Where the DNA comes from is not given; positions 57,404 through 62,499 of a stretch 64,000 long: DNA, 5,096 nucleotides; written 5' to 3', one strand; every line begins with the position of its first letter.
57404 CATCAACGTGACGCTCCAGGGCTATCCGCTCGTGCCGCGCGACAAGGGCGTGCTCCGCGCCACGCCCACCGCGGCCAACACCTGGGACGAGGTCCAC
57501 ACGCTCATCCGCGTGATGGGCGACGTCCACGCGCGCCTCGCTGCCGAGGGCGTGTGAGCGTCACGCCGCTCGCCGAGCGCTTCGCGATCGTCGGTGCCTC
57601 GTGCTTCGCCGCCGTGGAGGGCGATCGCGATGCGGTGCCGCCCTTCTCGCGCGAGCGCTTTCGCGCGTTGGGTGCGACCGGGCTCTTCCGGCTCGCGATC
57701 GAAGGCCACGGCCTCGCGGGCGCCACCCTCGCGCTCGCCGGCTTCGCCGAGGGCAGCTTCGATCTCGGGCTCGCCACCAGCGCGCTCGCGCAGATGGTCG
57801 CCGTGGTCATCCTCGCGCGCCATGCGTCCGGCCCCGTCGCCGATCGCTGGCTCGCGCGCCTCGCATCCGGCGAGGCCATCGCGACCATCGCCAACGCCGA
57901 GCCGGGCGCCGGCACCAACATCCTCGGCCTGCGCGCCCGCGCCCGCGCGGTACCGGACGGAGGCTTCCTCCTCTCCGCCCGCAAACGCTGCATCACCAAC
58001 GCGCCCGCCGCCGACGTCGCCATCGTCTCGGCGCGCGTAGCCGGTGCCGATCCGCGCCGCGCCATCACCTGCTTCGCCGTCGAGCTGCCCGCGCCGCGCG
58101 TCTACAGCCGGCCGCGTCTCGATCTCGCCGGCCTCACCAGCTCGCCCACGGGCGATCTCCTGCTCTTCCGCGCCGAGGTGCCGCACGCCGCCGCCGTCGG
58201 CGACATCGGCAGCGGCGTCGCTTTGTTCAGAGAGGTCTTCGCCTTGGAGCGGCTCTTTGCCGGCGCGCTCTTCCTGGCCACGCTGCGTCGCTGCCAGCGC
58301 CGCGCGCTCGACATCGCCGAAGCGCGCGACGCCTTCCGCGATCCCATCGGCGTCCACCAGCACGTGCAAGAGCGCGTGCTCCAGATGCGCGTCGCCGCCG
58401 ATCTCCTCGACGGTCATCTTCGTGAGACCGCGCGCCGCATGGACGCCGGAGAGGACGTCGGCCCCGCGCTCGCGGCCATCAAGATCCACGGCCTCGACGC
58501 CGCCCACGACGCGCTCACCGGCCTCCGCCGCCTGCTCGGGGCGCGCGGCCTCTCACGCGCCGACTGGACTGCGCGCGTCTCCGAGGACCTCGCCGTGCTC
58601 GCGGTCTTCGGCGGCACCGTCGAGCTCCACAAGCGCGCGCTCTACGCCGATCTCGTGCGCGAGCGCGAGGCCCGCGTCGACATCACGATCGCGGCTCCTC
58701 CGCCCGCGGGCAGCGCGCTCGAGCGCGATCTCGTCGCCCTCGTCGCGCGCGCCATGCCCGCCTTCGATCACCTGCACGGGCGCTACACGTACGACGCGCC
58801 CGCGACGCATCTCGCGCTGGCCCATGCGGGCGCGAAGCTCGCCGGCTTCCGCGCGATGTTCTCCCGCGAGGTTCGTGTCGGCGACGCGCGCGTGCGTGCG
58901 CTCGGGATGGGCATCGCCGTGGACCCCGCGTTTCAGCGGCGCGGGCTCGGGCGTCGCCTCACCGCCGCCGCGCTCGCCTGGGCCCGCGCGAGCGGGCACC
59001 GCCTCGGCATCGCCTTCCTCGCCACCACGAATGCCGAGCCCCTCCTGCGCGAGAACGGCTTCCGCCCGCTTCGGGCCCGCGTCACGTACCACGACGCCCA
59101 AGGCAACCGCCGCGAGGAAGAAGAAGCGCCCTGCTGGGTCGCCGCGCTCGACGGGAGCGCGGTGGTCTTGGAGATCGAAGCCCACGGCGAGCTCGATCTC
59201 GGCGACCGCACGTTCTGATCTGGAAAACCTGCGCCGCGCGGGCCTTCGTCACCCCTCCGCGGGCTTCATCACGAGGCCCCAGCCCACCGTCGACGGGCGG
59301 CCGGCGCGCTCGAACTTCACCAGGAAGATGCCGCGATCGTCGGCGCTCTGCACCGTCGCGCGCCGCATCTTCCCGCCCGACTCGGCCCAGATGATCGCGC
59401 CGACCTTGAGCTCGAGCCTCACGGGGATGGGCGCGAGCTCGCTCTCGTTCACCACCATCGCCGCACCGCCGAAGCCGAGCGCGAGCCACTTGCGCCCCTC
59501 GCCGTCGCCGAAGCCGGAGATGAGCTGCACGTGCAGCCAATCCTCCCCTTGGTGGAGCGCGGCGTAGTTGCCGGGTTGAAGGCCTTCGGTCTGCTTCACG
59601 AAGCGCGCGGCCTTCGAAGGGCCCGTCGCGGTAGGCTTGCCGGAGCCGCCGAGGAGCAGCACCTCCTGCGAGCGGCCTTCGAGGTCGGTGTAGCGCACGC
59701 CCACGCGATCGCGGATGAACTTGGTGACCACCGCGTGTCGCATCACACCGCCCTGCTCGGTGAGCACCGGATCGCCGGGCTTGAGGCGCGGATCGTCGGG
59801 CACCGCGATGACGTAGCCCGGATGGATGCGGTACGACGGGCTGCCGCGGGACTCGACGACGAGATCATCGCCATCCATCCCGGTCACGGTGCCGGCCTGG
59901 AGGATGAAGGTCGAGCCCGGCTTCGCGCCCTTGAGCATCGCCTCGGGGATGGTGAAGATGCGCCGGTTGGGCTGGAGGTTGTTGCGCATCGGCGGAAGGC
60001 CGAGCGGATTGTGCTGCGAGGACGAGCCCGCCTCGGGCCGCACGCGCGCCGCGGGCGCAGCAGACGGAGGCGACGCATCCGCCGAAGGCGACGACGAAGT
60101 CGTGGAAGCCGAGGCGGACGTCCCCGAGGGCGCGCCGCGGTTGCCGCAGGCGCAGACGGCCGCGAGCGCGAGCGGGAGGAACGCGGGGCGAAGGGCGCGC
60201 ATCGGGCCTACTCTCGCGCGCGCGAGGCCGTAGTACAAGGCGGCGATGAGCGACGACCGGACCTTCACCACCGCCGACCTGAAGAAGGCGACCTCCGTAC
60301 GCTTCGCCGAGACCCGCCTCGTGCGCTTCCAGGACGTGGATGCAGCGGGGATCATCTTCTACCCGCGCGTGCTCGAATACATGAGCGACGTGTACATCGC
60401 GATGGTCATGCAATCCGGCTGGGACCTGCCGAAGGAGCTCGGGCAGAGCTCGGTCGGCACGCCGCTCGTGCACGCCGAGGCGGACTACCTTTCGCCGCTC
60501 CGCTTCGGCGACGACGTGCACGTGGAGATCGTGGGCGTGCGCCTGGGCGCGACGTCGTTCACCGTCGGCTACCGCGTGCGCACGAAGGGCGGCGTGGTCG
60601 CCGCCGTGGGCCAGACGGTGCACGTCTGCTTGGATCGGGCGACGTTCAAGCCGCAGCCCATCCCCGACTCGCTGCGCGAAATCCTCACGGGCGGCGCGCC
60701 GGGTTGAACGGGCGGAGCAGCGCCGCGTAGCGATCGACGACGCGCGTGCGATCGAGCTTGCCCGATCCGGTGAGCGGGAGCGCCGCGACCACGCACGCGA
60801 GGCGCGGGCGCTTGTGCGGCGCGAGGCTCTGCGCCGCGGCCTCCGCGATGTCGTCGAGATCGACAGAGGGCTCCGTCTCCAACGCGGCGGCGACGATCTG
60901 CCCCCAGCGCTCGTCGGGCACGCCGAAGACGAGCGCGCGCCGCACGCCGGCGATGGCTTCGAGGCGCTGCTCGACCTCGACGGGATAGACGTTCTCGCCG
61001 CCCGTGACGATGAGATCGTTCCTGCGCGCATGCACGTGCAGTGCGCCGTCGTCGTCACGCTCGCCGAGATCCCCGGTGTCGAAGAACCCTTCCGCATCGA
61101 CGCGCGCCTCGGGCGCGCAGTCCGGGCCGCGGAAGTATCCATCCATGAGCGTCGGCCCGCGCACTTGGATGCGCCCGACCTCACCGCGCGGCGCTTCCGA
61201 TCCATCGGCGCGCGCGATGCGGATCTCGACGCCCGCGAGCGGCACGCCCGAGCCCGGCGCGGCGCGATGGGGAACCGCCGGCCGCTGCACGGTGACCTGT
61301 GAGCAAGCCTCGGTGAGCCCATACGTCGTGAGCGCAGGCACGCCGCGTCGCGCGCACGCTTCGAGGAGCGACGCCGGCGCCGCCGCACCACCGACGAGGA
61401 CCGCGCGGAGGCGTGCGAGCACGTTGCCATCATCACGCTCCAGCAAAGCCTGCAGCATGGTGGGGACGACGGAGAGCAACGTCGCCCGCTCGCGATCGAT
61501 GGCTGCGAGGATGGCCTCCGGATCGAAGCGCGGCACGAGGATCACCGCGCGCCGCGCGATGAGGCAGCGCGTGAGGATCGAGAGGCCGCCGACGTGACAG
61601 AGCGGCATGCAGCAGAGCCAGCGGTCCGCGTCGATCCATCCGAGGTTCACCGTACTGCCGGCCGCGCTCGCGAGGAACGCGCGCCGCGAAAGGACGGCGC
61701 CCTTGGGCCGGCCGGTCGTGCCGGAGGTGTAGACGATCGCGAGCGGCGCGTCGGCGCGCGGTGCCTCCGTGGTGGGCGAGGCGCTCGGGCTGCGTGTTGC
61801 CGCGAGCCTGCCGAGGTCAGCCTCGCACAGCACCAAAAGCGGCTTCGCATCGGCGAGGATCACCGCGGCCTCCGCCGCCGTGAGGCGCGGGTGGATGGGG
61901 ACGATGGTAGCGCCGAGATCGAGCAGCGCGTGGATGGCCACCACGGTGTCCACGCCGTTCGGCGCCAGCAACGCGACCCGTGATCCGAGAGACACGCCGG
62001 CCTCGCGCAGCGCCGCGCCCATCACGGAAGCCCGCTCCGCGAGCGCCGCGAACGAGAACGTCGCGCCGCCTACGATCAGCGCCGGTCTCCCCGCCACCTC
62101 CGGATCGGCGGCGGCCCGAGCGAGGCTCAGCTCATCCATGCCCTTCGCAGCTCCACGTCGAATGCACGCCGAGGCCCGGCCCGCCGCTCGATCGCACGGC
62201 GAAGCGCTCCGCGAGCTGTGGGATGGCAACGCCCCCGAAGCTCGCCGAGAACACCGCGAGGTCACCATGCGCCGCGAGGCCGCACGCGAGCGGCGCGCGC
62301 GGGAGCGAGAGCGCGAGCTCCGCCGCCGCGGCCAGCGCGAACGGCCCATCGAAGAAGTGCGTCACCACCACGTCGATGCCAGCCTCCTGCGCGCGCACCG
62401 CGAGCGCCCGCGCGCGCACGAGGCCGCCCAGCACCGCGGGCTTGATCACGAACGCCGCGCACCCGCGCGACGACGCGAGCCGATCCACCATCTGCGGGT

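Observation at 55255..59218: Translationally coupled ATP-grasp / alpha-oxoamine synthase / ACAD-GNAT cassette next to the urease operon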

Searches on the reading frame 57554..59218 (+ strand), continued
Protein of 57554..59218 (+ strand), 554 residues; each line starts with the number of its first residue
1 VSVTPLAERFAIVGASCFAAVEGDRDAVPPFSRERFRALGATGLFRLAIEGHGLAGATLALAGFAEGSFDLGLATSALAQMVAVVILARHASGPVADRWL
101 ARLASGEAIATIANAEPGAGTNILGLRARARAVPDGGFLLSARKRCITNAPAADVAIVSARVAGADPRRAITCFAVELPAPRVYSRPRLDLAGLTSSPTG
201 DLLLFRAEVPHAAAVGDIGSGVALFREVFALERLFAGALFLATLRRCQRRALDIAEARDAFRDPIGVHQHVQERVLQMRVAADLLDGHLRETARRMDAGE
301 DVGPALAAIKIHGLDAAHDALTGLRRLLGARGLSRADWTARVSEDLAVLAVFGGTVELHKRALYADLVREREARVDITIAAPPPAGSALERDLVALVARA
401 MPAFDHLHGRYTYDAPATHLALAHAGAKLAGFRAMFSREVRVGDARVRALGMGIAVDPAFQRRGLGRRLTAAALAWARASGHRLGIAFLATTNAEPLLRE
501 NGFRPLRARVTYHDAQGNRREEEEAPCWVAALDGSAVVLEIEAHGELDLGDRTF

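Call 83: find_related_loci(query=A1, collection=metagenome_contigs, flank=10000)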
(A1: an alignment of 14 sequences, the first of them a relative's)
Query A1 (554 aa) in metagenome_contigs; peptide patterns used: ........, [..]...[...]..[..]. (x = any residue, [..] = any of these).
237 stretches matched a pattern; 45 encode a relative of the query (tblastn E <= 1e-3); 44 distinct loci.
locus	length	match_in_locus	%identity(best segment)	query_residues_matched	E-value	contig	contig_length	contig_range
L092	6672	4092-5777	70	1-554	0e+0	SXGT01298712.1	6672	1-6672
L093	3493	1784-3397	45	27-554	5e-119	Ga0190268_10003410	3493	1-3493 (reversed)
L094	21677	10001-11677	45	9-554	1e-123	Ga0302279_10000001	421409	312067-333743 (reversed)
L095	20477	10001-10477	28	100-259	6e-9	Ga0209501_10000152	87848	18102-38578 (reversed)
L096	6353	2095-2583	27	96-259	6e-9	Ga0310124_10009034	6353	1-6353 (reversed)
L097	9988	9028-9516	27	96-259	2e-8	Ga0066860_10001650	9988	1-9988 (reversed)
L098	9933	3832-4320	27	96-259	2e-8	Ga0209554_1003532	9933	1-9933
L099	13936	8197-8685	27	96-259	2e-8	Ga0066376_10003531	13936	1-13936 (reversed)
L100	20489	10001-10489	27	96-259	2e-8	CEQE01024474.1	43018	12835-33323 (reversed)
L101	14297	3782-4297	26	96-273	3e-8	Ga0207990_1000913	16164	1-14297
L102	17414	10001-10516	26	96-273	3e-8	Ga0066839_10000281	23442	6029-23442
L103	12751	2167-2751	29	20-204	9e-8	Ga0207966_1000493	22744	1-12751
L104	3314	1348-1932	29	20-204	8e-8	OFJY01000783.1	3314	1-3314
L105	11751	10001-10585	29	20-204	1e-7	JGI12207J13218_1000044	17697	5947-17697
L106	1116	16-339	33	98-204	6e-8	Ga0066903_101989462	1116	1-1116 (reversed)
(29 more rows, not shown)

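Call 87: search_protein_families(library=pfam, proteins=[L094:6592-7965:+, L094:7990-8676:+, L094:11697-13166:-, L094:13169-14563:+, L094:5792-6709:-], max_evalue=0.001)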
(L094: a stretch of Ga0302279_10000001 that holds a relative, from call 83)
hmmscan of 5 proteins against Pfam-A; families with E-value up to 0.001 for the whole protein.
L094:6592-7965:+ (457 aa): 1 family
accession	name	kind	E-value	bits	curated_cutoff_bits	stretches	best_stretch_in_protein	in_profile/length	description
PF00171.27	Aldedh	-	8.3e-17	61.3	23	1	41-313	25-285/461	Aldehyde dehydrogenase family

L094:7990-8676:+ (228 aa): 1 family
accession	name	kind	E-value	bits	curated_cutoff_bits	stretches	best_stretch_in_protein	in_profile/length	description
PF02410.21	RsfS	-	1.9e-28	99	21.6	1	119-213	3-98/98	Ribosomal silencing factor during starvation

L094:11697-13166:- (489 aa): 1 family
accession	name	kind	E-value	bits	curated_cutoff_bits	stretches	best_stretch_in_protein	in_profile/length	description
PF00875.24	DNA_photolyase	-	7.1e-10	39.5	26.6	1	46-204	1-160/164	DNA photolyase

L094:13169-14563:+ (464 aa): 2 families
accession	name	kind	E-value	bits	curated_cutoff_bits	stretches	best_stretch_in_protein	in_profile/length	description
PF04095.22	NAPRTase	-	1.4e-54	185.8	20.8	1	176-417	1-223/239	Nicotinate phosphoribosyltransferase (NAPRTase) family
PF18127.6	NAMPT_N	-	3.4e-34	117.5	25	1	9-103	1-98/98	Nicotinamide phosphoribosyltransferase, N-terminal domain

L094:5792-6709:- (305 aa): 1 family
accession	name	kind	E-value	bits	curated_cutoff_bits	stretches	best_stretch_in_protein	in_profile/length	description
PF00535.33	Glycos_transf_2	-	5.8e-21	75.6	23.3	1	66-233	5-166/168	Glycosyl transferase family 2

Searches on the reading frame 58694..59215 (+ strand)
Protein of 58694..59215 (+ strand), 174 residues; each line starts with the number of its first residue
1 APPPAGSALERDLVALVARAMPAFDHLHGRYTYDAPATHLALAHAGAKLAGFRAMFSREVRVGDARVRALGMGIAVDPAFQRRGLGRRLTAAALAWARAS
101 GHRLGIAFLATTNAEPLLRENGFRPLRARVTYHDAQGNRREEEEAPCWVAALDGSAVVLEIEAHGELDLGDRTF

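Call 48: search_solved_structures(query=window:58694-59215:+, max_evalue=1, show_alignments=3)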
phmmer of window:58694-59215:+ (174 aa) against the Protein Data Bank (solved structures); distinct sequences matched with E-value up to 1: 10.
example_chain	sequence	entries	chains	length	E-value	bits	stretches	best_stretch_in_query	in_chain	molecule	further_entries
1ozp_A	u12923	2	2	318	0.013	19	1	74-103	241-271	hypothetical protein Rv0819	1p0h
2c27_A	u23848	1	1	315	0.015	18.9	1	74-103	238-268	MYCOTHIOL SYNTHASE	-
2cnm_A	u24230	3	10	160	0.024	18.2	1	72-138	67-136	MODIFICATION OF 30S RIBOSOMAL SUBUNIT PROTEIN S18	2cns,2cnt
2ge3_A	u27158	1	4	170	0.18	15.3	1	57-113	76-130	probable acetyltransferase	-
5isv_A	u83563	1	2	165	0.19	15.2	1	71-139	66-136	Ribosomal-protein-alanine acetyltransferase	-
4fd7_A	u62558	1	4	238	0.2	15.2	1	71-125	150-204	putative arylalkylamine N-Acetyltransferase 7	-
2ae6_A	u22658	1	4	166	0.31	14.6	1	42-116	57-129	acetyltransferase, GNAT family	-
3dr6_A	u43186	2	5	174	0.31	14.5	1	72-117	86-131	yncA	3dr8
2i79_A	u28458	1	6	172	0.32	14.5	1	33-108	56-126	Acetyltransferase, GNAT family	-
1s3z_A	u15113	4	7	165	0.6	13.6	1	63-104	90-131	aminoglycoside 6'-N-acetyltransferase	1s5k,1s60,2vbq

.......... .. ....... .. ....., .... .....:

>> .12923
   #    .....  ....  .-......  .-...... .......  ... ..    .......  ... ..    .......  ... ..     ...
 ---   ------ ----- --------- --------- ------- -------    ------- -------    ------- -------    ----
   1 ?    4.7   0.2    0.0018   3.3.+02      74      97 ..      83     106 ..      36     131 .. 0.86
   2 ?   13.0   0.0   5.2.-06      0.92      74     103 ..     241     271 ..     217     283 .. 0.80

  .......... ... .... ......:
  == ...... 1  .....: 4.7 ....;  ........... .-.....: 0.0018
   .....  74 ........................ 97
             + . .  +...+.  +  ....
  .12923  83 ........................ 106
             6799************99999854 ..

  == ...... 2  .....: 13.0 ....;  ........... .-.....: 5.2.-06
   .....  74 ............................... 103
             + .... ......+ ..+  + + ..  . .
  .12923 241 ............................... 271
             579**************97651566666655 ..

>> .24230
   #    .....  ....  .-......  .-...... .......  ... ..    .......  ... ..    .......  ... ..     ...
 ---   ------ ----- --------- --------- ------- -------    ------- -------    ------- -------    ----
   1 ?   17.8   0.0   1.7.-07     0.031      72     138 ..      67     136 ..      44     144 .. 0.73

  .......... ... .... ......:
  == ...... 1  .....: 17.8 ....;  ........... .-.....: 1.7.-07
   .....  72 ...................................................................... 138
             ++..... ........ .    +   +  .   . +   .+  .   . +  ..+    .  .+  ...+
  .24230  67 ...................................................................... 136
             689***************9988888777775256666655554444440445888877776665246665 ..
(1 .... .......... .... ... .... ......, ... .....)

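Call 81: search_protein_families(library=ncbifam, proteins=[window:58694-59215:+], max_evalue=0.01)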
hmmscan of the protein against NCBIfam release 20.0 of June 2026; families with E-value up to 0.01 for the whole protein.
window:58694-59215:+ (174 aa): 10 families
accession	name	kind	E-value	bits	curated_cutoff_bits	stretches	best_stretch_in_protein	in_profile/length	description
NF000497.1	AAC_6p_Iak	exception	9.6e-06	25.7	325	1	25-103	35-114/153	aminoglycoside N-acetyltransferase AAC(6')-Iak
NF040501.1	resist_ArsN2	equivalog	1.8e-05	24.4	125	1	73-127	53-105/133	arsenic resistance N-acetyltransferase ArsN2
NF038102.1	AAC_6p_III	exception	0.00019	21.6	305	1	34-102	46-118/156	tobramycin N-acetyltransferase AAC(6')-III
TIGR02382.1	wecD_rffC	equivalog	0.00037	20.1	195.1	1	40-107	101-163/191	dTDP-4-amino-4,6-dideoxy-D-galactose acyltransferase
NF033075.0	AAC_6p_Steno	equivalog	0.001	19.2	290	1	29-103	35-110/148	aminoglycoside 6'-N-acetyltransferase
TIGR01575.1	rimI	equivalog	0.0013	18.9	86.4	1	36-135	30-124/132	ribosomal protein S18-alanine N-acetyltransferase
NF000138.1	AAC_6p_Iz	exception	0.0021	18.2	320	1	37-103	47-114/153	aminoglycoside N-acetyltransferase AAC(6')-Iz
NF049894.1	CG3035_N_ac_Glu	equivalog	0.003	16.8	280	1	70-113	233-277/300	N-acetylglutamate synthase, CG3035 family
NF008212.0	PRK10975.1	equivalog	0.0049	16.7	219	1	58-105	157-201/232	dTDP-4-amino-4,6-dideoxy-D-galactose acyltransferase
TIGR03448.1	mycothiol_MshD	equivalog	0.0073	15.7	163.1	1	74-113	234-273/294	mycothiol synthase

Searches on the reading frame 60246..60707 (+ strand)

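Call 70: search_protein_families(library=pfam, proteins=[window:60246-60707:+], max_evalue=0.0001)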
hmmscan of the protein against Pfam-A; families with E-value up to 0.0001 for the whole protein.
window:60246-60707:+ (153 aa): 2 families
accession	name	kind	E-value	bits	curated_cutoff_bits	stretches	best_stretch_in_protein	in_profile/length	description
PF13279.12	4HBT_2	-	5.4e-17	62.8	25.5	1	26-146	1-121/122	Thioesterase-like superfamily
PF03061.28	4HBT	-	1.5e-08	35.3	20.6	1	35-119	2-78/79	Thioesterase superfamily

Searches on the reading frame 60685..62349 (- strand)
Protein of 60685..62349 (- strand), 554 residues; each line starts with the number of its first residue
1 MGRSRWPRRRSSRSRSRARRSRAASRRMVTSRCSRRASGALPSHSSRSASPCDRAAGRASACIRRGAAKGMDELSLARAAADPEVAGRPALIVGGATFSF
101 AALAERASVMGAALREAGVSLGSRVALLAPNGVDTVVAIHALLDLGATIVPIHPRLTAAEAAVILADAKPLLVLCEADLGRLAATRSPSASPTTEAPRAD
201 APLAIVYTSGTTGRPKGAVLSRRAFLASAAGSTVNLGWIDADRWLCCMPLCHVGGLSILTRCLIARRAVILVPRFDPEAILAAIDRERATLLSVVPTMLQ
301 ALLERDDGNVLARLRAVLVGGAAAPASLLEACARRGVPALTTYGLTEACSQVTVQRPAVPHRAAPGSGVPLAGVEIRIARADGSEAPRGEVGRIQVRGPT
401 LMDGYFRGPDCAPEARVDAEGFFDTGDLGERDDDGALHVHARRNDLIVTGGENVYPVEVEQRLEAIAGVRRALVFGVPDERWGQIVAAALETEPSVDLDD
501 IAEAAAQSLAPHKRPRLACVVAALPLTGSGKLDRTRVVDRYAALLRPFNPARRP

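Call 70: search_protein_families(library=pfam, proteins=[window:60685-62349:-], max_evalue=0.0001)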
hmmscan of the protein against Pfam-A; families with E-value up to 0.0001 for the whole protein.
window:60685-62349:- (554 aa): 2 families
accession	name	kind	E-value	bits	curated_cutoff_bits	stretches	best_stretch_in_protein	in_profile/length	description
PF00501.34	AMP-binding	-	9.8e-73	245.6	29.9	1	86-406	9-384/384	AMP-binding enzyme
PF13193.12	AMP-binding_C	-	1.4e-12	48.8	24.5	1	458-531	1-76/76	AMP-binding enzyme C-terminal domain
